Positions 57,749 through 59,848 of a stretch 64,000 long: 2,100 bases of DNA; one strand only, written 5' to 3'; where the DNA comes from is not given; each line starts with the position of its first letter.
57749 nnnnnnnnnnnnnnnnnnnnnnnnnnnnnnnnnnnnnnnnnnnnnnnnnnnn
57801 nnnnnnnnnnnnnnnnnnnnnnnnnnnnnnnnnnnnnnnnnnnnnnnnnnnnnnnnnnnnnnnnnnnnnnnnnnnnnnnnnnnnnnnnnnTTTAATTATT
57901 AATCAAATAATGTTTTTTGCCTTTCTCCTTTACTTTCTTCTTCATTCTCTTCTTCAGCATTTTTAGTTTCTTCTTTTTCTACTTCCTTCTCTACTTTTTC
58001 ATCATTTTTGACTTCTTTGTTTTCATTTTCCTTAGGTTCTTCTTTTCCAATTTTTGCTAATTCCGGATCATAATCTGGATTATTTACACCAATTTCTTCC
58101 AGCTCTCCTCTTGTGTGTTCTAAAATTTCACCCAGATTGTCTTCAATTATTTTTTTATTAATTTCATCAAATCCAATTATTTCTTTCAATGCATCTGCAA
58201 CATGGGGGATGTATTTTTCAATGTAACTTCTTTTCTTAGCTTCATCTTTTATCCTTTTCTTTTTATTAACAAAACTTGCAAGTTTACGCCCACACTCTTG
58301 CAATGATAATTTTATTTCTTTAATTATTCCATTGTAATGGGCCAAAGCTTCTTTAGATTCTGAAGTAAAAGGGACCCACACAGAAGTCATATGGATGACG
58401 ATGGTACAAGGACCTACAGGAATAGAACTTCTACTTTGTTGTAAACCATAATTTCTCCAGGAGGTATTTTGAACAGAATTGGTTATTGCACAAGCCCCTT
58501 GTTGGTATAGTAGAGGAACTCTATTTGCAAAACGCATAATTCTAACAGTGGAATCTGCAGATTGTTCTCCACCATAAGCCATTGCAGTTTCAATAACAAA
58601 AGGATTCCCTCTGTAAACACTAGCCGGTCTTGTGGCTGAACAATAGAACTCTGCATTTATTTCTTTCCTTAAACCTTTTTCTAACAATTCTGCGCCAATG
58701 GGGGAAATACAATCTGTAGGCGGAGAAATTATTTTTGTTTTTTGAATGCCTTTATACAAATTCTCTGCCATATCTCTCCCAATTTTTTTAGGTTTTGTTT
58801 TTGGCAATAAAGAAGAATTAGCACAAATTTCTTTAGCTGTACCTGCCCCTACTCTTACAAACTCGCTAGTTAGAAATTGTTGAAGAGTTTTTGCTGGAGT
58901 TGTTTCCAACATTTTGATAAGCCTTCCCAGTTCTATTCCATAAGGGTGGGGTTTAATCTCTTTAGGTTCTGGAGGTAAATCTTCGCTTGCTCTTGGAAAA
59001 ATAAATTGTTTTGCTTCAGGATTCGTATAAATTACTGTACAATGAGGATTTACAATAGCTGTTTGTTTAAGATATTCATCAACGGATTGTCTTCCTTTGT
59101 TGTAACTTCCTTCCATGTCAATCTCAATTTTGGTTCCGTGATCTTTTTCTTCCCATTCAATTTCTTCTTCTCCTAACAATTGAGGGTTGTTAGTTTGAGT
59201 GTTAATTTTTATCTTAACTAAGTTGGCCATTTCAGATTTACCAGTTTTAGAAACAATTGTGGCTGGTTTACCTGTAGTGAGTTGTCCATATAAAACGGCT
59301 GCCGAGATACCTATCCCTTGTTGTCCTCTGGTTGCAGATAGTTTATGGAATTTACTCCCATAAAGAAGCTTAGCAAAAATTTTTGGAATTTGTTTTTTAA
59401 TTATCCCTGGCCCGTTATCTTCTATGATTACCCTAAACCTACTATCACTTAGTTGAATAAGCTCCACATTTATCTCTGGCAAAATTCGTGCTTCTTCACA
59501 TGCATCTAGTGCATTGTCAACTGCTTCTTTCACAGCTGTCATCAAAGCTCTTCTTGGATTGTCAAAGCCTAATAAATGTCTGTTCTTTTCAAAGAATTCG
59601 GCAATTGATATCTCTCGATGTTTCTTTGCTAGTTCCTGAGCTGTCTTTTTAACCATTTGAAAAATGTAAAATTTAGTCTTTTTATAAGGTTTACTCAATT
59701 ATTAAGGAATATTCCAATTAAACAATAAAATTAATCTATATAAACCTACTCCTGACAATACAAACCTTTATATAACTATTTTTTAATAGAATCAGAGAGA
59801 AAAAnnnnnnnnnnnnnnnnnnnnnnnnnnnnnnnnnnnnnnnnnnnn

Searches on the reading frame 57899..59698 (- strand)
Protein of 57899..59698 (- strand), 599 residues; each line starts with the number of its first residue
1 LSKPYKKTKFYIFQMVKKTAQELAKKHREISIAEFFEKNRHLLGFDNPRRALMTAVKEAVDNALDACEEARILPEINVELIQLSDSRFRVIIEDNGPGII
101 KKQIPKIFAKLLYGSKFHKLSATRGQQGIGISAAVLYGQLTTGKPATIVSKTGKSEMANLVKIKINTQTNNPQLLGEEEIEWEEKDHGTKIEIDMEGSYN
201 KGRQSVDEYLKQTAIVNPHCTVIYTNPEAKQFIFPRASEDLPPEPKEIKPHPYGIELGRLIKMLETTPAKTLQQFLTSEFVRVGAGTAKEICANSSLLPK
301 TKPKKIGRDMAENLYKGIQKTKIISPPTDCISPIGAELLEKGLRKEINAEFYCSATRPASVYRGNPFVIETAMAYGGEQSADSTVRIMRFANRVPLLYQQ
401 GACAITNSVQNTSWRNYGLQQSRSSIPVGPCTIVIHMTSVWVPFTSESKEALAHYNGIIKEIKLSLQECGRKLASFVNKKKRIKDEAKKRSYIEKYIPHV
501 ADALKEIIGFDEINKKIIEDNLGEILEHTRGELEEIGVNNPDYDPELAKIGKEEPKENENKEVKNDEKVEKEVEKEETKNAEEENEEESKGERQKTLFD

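Call 27: search_protein_families(library=pfam, proteins=[window:57899-59698:-], max_evalue=0.0001)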
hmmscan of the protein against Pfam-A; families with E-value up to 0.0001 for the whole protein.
window:57899-59698:- (599 aa): 3 families
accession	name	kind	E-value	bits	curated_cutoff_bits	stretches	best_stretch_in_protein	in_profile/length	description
PF09239.17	Topo-VIb_trans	-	4.4e-59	199.2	24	1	326-489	1-159/159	Topoisomerase VI B subunit, transducer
PF13589.12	HATPase_c_3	-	2.5e-10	40.9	25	1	53-189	4-137/137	Histidine kinase-, DNA gyrase B-, and HSP90-like ATPase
PF02518.31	HATPase_c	-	9.7e-10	39.3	26.4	1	50-137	4-81/111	Histidine kinase-, DNA gyrase B-, and HSP90-like ATPase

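Call 28: find_homologous_proteins(query=window:57899-59698:-, max_evalue=1e-30)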
Query window:57899-59698:- (599 aa): 8000 proteins with E <= 1e-30 among 8000 candidates; the best 120 are listed.
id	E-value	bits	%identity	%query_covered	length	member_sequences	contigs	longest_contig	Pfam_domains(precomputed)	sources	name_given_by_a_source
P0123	0.0e+0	1303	100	98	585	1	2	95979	PF09239.18,PF02518.32,PF13589.13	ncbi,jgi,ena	-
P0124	0.0e+0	1068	86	90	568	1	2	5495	PF09239.18,PF02518.32,PF13589.13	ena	-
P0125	0.0e+0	1063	82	92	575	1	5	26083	PF09239.18,PF02518.32,PF13589.13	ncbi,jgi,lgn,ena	-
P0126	0.0e+0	1058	85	90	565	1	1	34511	PF09239.18,PF02518.32,PF13589.13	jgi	-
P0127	0.0e+0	1058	84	91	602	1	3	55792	PF09239.18,PF02518.32,PF13589.13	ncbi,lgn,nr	ncbi:MAG: DNA topoisomerase VI subunit B [Nanoarchaeota archaeon]|nr:DNA topoisomerase VI subunit B 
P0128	0.0e+0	1056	80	96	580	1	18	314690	PF09239.18,PF02518.32,PF13589.13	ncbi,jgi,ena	jgi:DNA topoisomerase VI subunit B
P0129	0.0e+0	1055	85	90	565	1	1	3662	PF09239.18,PF02518.32,PF13589.13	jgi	-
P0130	0.0e+0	1055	84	90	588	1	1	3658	PF09239.18,PF02518.32,PF13589.13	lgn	-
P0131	0.0e+0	1055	83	89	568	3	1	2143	PF09239.18,PF02518.32,PF13589.13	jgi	-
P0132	0.0e+0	1054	85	90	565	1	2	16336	PF09239.18,PF02518.32,PF13589.13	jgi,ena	-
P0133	0.0e+0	1054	80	97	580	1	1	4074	PF09239.18,PF02518.32,PF13589.13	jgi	jgi:DNA topoisomerase-6 subunit B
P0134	0.0e+0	1053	84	90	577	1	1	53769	PF09239.18,PF02518.32,PF13589.13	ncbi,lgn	ncbi:MAG: DNA topoisomerase VI subunit B [Nanoarchaeota archaeon]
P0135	0.0e+0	1052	84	90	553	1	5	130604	PF09239.18,PF02518.32,PF13589.13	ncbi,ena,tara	tara:strand:- start:70510 stop:72171 length:1662 start_codon:yes stop_codon:yes gene_type:complete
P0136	0.0e+0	1050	84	90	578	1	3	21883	PF09239.18,PF02518.32,PF13589.13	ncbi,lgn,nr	ncbi:MAG: DNA topoisomerase VI subunit B [Nanoarchaeota archaeon]|nr:DNA topoisomerase VI subunit B 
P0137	0.0e+0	1048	83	89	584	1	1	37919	PF09239.18,PF02518.32,PF13589.13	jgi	jgi:DNA topoisomerase VI subunit B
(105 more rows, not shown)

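Call 29: find_encoding_contigs(protein=P0123, flank=1000, max_places=6)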
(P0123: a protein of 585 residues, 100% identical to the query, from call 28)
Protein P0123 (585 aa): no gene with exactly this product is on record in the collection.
